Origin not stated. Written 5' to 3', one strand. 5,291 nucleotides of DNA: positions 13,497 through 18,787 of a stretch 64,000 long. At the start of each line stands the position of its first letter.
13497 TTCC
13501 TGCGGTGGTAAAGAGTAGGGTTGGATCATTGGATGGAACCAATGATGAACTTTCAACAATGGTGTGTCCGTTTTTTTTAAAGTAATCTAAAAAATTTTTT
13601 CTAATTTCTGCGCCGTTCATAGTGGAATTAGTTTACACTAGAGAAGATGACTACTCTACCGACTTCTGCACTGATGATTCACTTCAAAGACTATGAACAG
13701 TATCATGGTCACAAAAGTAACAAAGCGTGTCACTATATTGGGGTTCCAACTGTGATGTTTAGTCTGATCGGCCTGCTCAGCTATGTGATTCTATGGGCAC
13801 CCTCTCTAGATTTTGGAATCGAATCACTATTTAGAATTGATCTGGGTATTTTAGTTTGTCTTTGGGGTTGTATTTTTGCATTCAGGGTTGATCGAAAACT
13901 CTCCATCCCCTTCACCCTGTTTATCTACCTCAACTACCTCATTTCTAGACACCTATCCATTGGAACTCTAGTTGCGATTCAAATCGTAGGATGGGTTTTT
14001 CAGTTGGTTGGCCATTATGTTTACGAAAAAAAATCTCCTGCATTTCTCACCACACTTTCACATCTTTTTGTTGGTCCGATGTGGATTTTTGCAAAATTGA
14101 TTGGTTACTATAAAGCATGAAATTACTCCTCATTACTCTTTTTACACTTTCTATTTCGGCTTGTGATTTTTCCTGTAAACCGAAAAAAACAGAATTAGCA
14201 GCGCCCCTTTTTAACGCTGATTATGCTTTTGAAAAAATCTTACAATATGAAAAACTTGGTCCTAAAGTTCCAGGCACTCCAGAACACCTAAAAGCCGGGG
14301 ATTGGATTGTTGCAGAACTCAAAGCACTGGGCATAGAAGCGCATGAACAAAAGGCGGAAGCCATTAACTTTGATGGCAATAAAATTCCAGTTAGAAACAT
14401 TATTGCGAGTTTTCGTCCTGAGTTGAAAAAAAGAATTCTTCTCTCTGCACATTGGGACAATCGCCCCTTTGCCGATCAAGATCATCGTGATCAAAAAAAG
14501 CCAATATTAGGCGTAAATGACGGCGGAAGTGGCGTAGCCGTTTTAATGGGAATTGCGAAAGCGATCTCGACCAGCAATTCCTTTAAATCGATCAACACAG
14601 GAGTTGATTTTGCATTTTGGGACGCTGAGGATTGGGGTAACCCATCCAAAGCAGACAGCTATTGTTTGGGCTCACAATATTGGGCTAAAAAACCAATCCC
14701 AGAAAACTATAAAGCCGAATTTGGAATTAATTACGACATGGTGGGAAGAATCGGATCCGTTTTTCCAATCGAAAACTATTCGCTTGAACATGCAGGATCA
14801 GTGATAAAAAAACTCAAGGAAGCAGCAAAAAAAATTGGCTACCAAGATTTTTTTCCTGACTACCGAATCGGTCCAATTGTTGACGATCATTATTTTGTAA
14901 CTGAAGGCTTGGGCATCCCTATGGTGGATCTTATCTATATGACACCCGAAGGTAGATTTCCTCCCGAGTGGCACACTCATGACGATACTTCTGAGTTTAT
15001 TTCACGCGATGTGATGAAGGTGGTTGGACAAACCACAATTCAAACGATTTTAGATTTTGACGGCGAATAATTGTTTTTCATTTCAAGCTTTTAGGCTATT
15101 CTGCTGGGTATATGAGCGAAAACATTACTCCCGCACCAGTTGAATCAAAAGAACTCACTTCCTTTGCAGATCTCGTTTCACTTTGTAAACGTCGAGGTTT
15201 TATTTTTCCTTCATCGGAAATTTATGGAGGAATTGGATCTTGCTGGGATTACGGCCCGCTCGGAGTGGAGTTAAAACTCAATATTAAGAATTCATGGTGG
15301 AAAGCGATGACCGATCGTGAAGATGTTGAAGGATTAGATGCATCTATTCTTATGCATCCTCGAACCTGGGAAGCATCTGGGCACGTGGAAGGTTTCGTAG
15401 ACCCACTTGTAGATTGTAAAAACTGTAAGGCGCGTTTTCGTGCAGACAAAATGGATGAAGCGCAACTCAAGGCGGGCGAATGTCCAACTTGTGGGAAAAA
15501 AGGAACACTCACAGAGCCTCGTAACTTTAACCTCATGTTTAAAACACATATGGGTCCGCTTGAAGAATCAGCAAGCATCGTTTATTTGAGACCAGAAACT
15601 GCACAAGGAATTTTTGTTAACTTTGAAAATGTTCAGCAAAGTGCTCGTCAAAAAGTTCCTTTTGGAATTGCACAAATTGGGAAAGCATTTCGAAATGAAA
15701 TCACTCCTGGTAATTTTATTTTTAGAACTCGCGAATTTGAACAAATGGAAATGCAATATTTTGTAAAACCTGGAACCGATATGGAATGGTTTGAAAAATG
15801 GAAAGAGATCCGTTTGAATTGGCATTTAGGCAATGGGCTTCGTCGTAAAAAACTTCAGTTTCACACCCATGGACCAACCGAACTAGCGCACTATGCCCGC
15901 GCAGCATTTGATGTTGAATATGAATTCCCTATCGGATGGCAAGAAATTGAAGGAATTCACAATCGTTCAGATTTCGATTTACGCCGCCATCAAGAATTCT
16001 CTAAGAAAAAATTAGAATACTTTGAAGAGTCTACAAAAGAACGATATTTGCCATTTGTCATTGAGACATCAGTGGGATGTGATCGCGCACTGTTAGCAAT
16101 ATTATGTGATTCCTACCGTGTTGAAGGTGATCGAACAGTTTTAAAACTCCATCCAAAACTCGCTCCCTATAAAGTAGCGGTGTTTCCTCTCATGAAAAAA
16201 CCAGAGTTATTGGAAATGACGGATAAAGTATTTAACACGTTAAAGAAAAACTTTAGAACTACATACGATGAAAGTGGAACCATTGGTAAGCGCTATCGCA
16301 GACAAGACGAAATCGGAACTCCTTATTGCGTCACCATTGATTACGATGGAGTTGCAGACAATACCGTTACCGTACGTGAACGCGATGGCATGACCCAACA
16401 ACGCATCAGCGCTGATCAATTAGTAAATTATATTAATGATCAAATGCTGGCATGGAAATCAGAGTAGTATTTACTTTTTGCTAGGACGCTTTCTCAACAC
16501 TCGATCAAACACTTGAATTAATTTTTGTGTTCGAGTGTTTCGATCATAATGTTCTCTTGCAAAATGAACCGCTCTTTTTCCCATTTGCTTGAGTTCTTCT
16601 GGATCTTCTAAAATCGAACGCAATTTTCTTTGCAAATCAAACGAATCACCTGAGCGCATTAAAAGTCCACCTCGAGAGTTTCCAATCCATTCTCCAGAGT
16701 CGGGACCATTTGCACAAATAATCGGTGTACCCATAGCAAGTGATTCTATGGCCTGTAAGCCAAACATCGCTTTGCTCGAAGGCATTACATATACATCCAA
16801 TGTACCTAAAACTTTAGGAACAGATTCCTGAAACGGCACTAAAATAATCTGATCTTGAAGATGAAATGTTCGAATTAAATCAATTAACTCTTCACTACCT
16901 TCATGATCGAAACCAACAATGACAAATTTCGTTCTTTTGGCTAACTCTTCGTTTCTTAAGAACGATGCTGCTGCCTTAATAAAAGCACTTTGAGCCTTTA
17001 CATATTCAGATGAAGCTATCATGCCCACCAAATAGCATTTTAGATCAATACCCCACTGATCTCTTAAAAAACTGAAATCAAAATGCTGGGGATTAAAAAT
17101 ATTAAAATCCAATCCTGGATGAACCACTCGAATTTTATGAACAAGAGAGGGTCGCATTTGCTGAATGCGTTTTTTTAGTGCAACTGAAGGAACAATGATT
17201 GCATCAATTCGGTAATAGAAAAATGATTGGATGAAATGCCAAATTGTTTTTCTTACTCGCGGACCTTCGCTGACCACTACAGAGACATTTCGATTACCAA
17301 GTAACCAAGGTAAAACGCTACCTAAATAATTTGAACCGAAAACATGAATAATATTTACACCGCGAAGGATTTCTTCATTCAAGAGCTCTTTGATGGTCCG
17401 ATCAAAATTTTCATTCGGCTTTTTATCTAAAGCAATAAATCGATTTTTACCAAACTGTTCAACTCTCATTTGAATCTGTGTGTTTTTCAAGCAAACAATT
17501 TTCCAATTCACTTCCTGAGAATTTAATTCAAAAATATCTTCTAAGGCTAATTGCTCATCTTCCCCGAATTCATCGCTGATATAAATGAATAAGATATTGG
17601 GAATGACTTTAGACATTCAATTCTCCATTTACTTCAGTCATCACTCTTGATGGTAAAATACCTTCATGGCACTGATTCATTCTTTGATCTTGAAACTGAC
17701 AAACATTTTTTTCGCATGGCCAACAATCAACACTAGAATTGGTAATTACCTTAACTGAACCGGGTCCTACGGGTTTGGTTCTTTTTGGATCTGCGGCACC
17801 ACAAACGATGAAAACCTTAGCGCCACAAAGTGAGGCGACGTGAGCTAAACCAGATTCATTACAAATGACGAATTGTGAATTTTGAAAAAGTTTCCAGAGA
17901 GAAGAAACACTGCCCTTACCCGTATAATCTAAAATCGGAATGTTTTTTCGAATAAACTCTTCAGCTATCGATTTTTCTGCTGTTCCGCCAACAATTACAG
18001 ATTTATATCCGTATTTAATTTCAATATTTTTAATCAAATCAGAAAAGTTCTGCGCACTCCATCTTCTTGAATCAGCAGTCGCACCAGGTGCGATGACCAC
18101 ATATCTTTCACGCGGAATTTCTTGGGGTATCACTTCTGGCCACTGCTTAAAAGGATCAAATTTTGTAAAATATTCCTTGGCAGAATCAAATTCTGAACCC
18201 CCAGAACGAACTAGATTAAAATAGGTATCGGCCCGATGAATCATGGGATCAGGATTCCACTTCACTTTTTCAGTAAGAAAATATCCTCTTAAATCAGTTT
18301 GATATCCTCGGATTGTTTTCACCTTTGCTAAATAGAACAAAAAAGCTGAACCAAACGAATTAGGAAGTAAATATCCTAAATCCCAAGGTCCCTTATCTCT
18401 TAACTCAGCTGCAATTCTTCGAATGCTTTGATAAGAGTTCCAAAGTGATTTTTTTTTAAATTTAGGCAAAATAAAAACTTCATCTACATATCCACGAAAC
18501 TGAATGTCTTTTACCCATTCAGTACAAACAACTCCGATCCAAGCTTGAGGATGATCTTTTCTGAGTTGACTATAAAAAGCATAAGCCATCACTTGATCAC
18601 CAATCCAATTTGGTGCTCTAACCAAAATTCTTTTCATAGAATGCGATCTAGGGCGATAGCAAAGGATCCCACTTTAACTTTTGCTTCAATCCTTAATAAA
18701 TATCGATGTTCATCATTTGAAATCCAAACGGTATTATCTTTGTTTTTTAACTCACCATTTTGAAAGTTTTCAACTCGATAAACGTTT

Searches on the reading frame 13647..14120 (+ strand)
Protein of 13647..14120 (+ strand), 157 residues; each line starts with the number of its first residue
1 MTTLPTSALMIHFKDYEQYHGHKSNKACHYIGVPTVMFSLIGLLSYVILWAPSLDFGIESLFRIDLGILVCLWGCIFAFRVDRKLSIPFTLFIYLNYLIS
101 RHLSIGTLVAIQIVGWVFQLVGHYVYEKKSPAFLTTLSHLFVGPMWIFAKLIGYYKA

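Call 41: search_protein_families(library=pfam, proteins=[window:13647-14120:+], max_evalue=0.00001)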
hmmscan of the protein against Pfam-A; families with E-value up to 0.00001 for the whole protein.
window:13647-14120:+ (157 aa): 1 family
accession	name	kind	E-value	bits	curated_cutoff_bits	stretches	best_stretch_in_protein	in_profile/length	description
PF06127.16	Mpo1-like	-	1e-17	64.4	24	1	12-153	7-93/95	2-hydroxy-palmitic acid dioxygenase Mpo1-like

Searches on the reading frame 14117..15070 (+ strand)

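Call 41: search_protein_families(library=pfam, proteins=[window:14117-15070:+], max_evalue=0.00001)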
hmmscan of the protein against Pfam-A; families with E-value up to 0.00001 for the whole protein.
window:14117-15070:+ (317 aa): 1 family
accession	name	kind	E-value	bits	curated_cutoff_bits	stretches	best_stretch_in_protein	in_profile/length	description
PF04389.22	Peptidase_M28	-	7e-33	114.4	21.3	1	94-309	1-191/193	Peptidase family M28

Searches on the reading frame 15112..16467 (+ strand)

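Call 41: search_protein_families(library=pfam, proteins=[window:15112-16467:+], max_evalue=0.00001)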
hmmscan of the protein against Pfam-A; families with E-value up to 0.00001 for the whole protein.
window:15112-16467:+ (451 aa): 2 families
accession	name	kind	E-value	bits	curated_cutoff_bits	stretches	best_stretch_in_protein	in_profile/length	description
PF03129.25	HGTP_anticodon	-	2.2e-21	76.3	21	1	354-443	1-93/94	Anticodon binding domain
PF00587.30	tRNA-synt_2b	-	2.9e-09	37.7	29.3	1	157-331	11-176/179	tRNA synthetase class II core domain (G, H, P, S and T)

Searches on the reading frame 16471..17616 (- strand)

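Call 41: search_protein_families(library=pfam, proteins=[window:16471-17616:-], max_evalue=0.00001)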
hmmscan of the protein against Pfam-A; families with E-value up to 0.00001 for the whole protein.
window:16471-17616:- (381 aa): 5 families
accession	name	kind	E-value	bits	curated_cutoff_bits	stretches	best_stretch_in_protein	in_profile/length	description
PF00534.26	Glycos_transf_1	-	7.2e-27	94.4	26.4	1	183-349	4-169/172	Glycosyl transferases group 1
PF13692.12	Glyco_trans_1_4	-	1.1e-18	68.2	27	1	198-338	5-142/142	Glycosyl transferases group 1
PF20706.3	GT4-conflict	-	2e-09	37.4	26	1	161-311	173-320/385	Family 4 Glycosyltransferase in conflict systems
PF13439.12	Glyco_transf_4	-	5.1e-06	27.1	28.5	0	71-170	60-167/170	Glycosyltransferase Family 4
PF13524.12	Glyco_trans_1_2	-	5.8e-06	26.8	25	0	286-367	64-143/144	Glycosyl transferase-like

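Call 77: search_protein_families(library=ncbifam, proteins=[window:16471-17616:-], max_evalue=0.01)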
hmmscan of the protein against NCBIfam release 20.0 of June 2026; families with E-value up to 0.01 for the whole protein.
window:16471-17616:- (381 aa): 27 families (the best 25 are shown)
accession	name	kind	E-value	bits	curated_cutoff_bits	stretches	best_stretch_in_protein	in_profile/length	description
TIGR03449.1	mycothiol_MshA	equivalog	2e-21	76.3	462.5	1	159-373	187-403/406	D-inositol-3-phosphate glycosyltransferase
TIGR03999.1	thiol_BshA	equivalog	5.2e-20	71.7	273.7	1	135-374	143-374/375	N-acetyl-alpha-D-glucosaminyl L-malate synthase BshA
TIGR03088.1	stp2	hypoth_equivalog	5.9e-20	71.6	409.05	1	127-374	127-374/374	TIGR03088 family PEP-CTERM/XrtA system glycosyltransferase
NF047880.1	glyco_SdgA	exception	2.3e-14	52.8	800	1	239-362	356-480/488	serine-aspartate repeat adhesin O-glycosyltransferase SdgA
NF053787.1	GlcN_PG_synth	equivalog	2.7e-14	52.8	480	1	118-374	126-360/361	N-acetylglucosaminyl phosphatidylglycerol synthase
NF041876.1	EPS_EpsE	equivalog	3.1e-13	49.7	400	1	147-365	172-388/389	exopolysaccharide biosynthesis GT4 family glycosyltransferase EpsE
NF038295.1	EPS_HpsP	equivalog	1.2e-12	47.6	550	1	183-373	196-387/388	hormogonium polysaccharide biosynthesis glycosyltransferase HpsP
TIGR04063.1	stp3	hypoth_equivalog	3.3e-11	42.7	442.05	1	131-374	152-396/397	TIGR04063 family PEP-CTERM/XrtA system glycosyltransferase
NF050063.1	ProtGlycPglJ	equivalog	2.3e-10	40.2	500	1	199-368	199-361/363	N-acetylgalactosamine-N,N'-diacetylbacillosaminyl-diphospho-undecaprenol 4-alpha-N-acetylgalactosaminyltransferase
TIGR02149.1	glgA_Coryne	subfamily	6.5e-10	38.7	302.4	1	136-374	144-391/391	glycogen synthase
NF038298.1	EPS_HpsO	equivalog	3e-08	32.8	575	1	167-373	176-387/388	hormogonium polysaccharide biosynthesis glycosyltransferase HpsO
NF049988.1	MGlcDAGSynMgs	equivalog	7.3e-08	32.2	400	1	118-363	136-382/398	alpha-monoglucosyldiacylglycerol synthase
NF046085.1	XrtY_assoc_Gly1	equivalog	9.2e-08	31.3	400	1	244-374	254-385/387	XrtY-associated glycosyltransferase XYAG1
TIGR04047.1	MSMEG_0565_glyc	hypoth_equivalog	1.4e-07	30.9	259.85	1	153-356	152-358/373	MSMEG_0565 family glycosyltransferase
TIGR02472.1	sucr_P_syn_N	equivalog_domain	2e-07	30.2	576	1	275-368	343-436/439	sucrose-phosphate synthase, putative, glycosyltransferase domain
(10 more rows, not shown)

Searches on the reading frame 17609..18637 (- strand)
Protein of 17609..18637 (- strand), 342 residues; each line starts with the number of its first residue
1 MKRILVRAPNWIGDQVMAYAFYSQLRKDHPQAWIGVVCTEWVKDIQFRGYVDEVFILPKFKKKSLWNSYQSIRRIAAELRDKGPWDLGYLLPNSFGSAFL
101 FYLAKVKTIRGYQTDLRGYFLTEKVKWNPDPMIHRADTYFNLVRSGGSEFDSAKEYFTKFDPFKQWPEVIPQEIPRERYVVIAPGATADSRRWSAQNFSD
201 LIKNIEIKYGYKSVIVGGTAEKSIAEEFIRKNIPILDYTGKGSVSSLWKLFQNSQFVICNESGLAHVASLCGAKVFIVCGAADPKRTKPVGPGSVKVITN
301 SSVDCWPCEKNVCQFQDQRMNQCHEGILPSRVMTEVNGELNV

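Call 55: search_protein_families(library=pfam, proteins=[window:17609-18637:-], max_evalue=0.001)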
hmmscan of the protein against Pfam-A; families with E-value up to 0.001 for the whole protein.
window:17609-18637:- (342 aa): 1 family
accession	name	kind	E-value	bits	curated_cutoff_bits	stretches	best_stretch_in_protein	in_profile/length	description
PF01075.23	Glyco_transf_9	-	4e-24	85.7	22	1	73-316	2-244/247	Glycosyltransferase family 9 (heptosyltransferase)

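Call 77: search_protein_families(library=ncbifam, proteins=[window:17609-18637:-], max_evalue=0.01)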
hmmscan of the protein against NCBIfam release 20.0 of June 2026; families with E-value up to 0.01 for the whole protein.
window:17609-18637:- (342 aa): 7 families
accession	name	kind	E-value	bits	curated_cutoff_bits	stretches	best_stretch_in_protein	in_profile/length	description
TIGR02195.1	heptsyl_trn_II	equivalog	1.5e-38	132.8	134.6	1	3-337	1-335/339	lipopolysaccharide heptosyltransferase II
NF008162.0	PRK10916.1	equivalog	2.3e-23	83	569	2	3-123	2-119/348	ADP-heptose--LPS heptosyltransferase RfaF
TIGR02193.1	heptsyl_trn_I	equivalog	2.4e-10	40.1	185.3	1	171-301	174-303/320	lipopolysaccharide heptosyltransferase I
NF007742.0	PRK10422.1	equivalog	2.1e-08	33.4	467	1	2-289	6-298/352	lipopolysaccharide core heptosyltransferase RfaQ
TIGR04414.1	hepto_Aah_TibC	equivalog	1.7e-07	30.6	200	1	176-323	203-346/374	autotransporter strand-loop-strand O-heptosyltransferase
TIGR02201.1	heptsyl_trn_III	equivalog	6.7e-06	25.4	170.2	1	3-289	1-296/344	putative lipopolysaccharide heptosyltransferase III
NF008204.0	PRK10964.1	equivalog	9.7e-06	24.9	437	1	176-293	177-293/322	lipopolysaccharide heptosyltransferase RfaC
